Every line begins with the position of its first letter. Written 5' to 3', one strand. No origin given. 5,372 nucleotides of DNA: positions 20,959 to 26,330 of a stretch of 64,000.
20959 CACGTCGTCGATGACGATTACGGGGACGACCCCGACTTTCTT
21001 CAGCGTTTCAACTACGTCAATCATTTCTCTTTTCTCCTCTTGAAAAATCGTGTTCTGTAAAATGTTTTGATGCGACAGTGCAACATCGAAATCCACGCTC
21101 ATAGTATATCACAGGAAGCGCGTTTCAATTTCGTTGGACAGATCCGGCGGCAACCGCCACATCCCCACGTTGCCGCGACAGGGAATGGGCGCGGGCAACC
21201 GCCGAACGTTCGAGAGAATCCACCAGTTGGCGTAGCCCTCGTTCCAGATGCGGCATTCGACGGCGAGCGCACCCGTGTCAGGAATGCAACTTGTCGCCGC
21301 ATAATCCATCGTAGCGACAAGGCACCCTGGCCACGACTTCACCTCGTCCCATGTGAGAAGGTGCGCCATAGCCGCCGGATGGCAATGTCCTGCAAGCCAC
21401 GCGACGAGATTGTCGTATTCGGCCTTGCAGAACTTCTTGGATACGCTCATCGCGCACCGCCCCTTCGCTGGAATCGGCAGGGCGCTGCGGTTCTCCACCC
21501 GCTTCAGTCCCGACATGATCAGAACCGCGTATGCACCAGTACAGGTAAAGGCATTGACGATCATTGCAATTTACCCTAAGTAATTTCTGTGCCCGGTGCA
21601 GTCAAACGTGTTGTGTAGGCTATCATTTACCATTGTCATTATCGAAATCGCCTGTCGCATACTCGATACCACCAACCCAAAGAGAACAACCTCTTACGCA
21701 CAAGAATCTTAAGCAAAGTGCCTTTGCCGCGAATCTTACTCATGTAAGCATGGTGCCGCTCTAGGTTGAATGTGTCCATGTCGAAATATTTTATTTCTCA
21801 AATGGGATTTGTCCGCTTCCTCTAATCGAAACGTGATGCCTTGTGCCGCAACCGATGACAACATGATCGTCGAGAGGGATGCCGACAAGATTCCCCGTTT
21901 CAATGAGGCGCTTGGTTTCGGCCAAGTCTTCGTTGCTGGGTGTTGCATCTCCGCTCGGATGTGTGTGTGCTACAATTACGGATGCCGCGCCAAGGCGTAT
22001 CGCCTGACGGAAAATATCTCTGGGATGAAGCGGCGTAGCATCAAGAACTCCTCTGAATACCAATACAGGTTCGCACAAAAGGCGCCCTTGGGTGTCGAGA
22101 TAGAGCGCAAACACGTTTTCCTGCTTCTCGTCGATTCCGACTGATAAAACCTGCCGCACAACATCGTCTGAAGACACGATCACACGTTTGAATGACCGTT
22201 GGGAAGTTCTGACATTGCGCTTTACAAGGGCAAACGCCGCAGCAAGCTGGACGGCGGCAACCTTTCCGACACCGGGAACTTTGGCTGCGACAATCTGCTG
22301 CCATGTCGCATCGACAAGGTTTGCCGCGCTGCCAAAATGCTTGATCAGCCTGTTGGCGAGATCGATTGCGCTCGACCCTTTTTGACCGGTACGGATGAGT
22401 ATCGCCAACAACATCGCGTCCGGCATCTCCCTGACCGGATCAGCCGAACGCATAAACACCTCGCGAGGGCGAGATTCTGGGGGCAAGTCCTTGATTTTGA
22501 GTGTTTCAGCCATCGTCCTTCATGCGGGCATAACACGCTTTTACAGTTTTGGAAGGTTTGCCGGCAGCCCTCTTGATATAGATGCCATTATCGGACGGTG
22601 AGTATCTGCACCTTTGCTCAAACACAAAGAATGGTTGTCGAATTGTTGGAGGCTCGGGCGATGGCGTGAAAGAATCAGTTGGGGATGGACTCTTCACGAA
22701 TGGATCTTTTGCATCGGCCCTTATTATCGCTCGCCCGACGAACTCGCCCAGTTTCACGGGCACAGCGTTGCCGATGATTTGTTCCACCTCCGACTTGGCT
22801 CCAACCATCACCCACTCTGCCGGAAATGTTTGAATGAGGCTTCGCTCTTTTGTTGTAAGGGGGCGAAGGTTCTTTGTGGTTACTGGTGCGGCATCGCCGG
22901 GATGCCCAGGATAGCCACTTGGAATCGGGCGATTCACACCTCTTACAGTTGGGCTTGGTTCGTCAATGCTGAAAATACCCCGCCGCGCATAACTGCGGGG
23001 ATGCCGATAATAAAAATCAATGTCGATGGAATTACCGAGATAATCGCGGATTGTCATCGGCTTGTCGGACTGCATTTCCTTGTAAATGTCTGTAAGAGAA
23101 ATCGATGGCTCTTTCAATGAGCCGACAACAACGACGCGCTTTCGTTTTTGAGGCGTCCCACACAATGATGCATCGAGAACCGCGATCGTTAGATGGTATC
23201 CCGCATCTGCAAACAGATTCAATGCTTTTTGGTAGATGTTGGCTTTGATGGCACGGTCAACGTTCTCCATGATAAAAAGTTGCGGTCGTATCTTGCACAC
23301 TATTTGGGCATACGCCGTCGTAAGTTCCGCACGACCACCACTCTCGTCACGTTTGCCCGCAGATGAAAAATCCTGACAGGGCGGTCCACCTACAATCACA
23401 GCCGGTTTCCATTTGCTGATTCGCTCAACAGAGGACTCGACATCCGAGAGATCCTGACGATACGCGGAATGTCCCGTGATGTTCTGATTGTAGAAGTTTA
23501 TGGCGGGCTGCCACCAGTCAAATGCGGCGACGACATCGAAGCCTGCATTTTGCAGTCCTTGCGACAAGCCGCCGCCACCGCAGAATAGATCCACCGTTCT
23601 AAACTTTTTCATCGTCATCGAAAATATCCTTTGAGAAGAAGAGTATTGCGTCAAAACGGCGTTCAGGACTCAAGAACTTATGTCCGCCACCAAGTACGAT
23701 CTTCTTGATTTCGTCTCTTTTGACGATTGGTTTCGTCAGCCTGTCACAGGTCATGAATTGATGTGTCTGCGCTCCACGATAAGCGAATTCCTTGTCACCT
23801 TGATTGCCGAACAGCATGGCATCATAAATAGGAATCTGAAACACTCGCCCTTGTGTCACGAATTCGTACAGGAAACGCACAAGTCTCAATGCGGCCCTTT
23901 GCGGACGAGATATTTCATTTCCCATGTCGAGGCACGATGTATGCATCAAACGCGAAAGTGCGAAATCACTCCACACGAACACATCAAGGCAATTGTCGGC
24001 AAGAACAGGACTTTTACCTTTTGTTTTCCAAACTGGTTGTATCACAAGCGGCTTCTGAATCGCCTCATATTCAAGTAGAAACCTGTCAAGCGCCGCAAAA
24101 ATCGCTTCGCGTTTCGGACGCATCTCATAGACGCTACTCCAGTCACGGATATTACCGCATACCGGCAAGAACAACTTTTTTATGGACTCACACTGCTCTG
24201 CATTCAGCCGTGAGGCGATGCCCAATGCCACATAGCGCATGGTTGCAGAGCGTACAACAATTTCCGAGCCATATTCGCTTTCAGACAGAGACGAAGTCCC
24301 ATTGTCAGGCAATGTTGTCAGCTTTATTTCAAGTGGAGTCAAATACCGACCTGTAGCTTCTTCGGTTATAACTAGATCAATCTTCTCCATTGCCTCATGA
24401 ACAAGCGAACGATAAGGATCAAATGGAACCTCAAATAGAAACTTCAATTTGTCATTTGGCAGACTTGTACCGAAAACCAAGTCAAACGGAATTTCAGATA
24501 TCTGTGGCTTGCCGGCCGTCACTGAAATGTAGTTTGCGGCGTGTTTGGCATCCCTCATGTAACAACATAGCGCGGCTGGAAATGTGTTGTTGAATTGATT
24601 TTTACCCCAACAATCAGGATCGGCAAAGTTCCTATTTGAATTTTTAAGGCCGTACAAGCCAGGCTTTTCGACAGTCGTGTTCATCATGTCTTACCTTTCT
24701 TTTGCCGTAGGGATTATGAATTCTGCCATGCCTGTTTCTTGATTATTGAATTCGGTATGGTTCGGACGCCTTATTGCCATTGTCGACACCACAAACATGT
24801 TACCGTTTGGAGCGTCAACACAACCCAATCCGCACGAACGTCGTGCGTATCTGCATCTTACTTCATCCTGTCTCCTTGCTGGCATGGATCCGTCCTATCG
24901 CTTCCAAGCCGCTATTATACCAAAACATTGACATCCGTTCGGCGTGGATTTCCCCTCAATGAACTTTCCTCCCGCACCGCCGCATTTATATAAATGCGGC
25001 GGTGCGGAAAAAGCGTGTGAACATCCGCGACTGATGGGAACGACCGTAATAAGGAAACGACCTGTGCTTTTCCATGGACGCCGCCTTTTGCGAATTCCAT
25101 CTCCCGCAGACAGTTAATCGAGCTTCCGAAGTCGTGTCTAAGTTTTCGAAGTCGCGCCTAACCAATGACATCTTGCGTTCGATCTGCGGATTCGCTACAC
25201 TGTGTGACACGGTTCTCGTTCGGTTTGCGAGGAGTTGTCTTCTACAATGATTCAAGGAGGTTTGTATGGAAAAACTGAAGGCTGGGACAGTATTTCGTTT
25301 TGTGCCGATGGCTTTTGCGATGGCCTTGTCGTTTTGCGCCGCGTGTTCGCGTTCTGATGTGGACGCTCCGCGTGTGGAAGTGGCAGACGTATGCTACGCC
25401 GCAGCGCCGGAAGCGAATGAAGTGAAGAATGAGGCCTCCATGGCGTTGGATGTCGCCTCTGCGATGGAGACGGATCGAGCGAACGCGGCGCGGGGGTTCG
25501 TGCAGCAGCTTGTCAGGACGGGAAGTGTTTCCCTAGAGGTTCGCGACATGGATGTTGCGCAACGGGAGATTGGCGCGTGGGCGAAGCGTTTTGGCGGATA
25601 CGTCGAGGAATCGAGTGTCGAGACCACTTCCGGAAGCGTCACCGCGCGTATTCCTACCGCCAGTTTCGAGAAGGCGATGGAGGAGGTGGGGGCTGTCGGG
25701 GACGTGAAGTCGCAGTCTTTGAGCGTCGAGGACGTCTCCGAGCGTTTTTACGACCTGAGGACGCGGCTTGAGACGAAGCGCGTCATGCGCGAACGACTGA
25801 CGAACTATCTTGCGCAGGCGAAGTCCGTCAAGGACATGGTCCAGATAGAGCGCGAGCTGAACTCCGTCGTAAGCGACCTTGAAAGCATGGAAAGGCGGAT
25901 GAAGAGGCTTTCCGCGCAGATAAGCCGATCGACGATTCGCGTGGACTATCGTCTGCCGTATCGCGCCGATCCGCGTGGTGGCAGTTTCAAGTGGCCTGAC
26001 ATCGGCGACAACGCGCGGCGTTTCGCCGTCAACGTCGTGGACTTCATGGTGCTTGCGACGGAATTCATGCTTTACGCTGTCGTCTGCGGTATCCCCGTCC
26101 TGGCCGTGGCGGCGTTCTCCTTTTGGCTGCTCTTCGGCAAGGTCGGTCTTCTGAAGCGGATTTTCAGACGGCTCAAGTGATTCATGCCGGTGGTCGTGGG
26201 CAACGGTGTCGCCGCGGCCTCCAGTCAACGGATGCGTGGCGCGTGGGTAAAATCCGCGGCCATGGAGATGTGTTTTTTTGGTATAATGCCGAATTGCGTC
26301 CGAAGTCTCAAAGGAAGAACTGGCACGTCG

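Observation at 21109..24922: Second restriction-modification island is a single minus-strand operon: endonuclease, m5C methyltransferase, RadC, vsr remnant, ASCH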

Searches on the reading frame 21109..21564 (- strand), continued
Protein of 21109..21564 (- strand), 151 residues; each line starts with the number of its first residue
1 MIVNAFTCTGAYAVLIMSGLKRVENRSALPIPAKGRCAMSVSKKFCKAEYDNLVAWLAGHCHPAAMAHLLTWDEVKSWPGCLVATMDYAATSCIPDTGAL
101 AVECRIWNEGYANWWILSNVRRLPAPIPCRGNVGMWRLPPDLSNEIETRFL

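Call 93: find_encoding_contigs(protein=P0428, flank=5000, max_places=2)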
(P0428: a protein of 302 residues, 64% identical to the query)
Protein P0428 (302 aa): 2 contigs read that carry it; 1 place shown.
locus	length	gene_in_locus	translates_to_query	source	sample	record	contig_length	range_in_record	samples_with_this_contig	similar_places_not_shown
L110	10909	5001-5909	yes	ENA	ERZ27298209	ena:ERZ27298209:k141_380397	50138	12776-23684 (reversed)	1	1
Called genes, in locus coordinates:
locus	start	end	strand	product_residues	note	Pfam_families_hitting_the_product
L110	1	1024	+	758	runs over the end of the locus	PF07940:Hepar_II_III_C (weak)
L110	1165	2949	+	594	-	PF08241:Methyltransf_11 (faint), PF13847:Methyltransf_31 (faint), PF01555:N6_N4_Mtase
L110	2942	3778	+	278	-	PF12183:NotI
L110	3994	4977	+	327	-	-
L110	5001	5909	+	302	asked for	PF04002:RadC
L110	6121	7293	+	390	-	PF00246:Peptidase_M14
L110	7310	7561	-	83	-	-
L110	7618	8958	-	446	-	PF04616:Glyco_hydro_43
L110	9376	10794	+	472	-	PF03372:Exo_endo_phos, PF03781:FGE-sulfatase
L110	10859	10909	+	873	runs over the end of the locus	PF16126:DUF4838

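Call 97: predict_structure(alignment_id=A4)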
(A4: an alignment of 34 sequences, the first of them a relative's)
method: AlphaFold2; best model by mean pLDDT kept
length: 292 residues; sequences in the alignment: 34
mean_pLDDT: 63.9   pTM: 0.53
mean pLDDT of the five models: 63.9, 62.9, 62.5, 60.7, 60.3
residues with pLDDT >= 90: 89; 70-90: 42; 50-70: 41; < 50: 120
segments of 3 or more residues with pLDDT < 50: 1-45, 78-151
pLDDT, mean of each block of 10 residues (from residue 1): 32 46 39 36 50 63 65 55 34 32 33 35 39 33 31 57 77 95 89 93 94 78 85 95 91 91 95 97 92 61
secondary structure, 60 per line:
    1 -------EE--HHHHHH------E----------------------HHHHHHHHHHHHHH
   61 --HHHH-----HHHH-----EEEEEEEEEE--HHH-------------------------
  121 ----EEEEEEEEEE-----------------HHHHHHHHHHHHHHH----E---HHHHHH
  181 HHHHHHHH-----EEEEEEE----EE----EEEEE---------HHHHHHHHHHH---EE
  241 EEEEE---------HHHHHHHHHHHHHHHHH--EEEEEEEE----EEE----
elements in order: H12-17 H47-60 H63-66 H72-75 E81-90 E125-134 H152-166 H175-188 E194-200 E211-215 H225-235 E239-245 H255-271 E274-281 E286-288

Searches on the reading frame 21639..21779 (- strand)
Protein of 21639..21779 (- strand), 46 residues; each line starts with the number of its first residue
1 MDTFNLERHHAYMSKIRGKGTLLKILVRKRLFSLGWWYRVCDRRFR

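Call 3: search_protein_families(library=pfam, proteins=[window:21639-21779:-], max_evalue=0.01)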
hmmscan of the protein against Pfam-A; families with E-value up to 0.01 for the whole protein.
window:21639-21779:- (46 aa): 1 family
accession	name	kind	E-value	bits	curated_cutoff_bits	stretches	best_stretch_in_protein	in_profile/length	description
PF03852.21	Vsr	-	2.5e-06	27.7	27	1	1-44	1-44/74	DNA mismatch endonuclease Vsr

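Call 4: search_protein_families(library=ncbifam, proteins=[window:21639-21779:-], max_evalue=0.01)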
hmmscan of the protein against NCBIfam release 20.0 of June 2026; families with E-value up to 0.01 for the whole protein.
window:21639-21779:- (46 aa): 1 family
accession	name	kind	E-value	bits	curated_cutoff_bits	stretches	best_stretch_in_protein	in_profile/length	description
TIGR00632.1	vsr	subfamily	0.0028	17.9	97.85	1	2-43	3-44/119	DNA mismatch endonuclease Vsr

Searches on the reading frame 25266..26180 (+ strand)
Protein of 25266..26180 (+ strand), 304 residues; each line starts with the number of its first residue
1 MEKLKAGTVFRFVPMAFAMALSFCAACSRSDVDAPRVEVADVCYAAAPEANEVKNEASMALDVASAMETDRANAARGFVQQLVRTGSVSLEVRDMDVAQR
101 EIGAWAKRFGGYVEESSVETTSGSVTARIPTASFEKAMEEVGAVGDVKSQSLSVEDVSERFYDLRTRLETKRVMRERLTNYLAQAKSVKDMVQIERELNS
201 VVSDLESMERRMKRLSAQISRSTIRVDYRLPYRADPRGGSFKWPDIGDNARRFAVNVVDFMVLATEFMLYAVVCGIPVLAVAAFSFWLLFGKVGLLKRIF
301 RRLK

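Call 3: search_protein_families(library=pfam, proteins=[window:25266-26180:+], max_evalue=0.01)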
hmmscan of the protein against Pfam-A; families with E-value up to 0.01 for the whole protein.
window:25266-26180:+ (304 aa): 1 family
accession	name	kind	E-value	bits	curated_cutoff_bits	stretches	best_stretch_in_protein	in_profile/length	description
PF14257.11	DUF4349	-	1.6e-51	175.2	27.7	1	80-289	1-211/213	Domain of unknown function (DUF4349)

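Call 4: search_protein_families(library=ncbifam, proteins=[window:25266-26180:+], max_evalue=0.01)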
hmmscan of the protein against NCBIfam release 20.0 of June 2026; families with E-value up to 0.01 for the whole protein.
window:25266-26180:+ (304 aa): 1 family
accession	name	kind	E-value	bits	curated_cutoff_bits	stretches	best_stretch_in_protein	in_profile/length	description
NF041034.1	Rad50_Sulf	equivalog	0.0027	15.6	1000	1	147-226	299-378/872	DNA double-strand break repair ATPase Rad50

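Call 44: find_encoding_contigs(protein=window:25266-26180:+, flank=7000, max_places=10)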
Protein window:25266-26180:+ (304 aa): 23 contigs read that carry it; 10 places shown.
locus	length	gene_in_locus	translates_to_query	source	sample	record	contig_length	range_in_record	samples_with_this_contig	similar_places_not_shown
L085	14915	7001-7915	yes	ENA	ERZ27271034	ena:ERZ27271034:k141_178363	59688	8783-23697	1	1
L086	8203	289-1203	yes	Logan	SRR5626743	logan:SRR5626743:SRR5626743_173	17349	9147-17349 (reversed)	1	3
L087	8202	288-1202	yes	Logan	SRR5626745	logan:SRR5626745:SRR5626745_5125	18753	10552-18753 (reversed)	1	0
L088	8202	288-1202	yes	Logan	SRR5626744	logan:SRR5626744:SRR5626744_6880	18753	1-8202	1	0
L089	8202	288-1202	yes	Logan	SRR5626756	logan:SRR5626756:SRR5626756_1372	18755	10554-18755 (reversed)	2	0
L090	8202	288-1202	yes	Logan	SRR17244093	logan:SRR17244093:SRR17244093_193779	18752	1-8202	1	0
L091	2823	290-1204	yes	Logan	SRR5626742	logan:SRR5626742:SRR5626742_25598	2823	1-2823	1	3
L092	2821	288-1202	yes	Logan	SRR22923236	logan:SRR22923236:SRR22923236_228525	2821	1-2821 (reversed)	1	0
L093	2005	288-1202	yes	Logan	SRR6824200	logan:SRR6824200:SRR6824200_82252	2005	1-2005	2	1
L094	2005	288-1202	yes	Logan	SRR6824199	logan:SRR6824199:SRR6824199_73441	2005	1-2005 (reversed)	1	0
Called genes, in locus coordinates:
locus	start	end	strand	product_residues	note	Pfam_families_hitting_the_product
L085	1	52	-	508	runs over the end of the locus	PF00512:HisKA, PF02518:HATPase_c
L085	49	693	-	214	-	-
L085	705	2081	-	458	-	PF00728:Glyco_hydro_20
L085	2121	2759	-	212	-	PF01081:Aldolase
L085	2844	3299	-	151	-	-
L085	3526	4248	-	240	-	PF20582:UPF0758_N, PF04002:RadC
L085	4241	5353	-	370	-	PF00145:DNA_methylase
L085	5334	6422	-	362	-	PF09519:RE_HindVP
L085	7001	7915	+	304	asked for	PF14257:DUF4349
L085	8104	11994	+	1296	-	PF18076:FGAR-AT_N, PF18072:FGAR-AT_linker, PF02769:AIRS_C, PF22689:FGAR-AT_PurM_N-like, PF02769:AIRS_C, PF13507:GATase_5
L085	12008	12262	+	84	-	PF02609:Exonuc_VII_S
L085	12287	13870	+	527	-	PF12072:RNase_Y_N, PF01966:HD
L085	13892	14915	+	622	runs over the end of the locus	-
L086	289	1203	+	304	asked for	PF14257:DUF4349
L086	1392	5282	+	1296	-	PF18076:FGAR-AT_N, PF18072:FGAR-AT_linker, PF02769:AIRS_C, PF22689:FGAR-AT_PurM_N-like, PF02769:AIRS_C, PF13507:GATase_5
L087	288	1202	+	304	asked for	PF14257:DUF4349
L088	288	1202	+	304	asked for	PF14257:DUF4349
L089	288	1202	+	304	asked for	PF14257:DUF4349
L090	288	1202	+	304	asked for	PF14257:DUF4349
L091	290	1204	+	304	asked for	PF14257:DUF4349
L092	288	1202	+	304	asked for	PF14257:DUF4349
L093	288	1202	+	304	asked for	PF14257:DUF4349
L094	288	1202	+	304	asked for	PF14257:DUF4349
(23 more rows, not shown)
